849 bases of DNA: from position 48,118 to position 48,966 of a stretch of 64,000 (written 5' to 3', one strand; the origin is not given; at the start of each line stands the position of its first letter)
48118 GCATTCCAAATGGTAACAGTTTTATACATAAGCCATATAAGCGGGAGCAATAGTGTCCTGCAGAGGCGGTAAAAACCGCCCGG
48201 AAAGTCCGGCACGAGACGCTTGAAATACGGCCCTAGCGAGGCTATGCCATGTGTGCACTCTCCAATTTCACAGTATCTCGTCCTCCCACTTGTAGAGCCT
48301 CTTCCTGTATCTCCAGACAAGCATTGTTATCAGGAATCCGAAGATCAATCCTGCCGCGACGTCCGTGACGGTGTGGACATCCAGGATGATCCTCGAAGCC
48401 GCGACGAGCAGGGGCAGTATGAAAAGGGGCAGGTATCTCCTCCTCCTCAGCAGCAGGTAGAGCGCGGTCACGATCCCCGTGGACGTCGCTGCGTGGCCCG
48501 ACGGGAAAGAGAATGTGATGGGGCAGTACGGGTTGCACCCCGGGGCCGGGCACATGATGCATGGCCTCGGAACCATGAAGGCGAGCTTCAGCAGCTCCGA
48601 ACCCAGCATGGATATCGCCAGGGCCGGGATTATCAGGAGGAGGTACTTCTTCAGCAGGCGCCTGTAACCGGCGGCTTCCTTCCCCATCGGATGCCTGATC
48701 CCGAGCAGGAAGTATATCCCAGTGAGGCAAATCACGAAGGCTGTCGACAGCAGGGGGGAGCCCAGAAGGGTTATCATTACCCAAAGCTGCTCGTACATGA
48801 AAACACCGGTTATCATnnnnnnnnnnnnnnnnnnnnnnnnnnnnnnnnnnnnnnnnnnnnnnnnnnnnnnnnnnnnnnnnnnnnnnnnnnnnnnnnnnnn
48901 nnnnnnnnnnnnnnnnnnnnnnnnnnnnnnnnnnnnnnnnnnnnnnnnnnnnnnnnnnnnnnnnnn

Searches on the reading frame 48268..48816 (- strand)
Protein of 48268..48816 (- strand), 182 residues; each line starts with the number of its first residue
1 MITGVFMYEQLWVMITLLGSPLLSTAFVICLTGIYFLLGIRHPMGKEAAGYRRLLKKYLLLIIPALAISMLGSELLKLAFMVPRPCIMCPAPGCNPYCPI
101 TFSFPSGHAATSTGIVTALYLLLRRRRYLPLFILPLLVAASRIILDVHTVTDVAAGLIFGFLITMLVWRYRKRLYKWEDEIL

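Call 10: search_protein_families(library=pfam, proteins=[window:48268-48816:-], max_evalue=0.01)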
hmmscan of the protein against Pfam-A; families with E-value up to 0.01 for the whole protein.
window:48268-48816:- (182 aa): 2 families
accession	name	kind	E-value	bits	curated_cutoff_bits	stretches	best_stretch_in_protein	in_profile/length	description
PF01569.27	PAP2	-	1.7e-23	83.2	27.2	1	60-173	3-127/130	PAP2 superfamily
PF14378.12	PAP2_3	-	5.5e-05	23.5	27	1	103-164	126-188/190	PAP2 superfamily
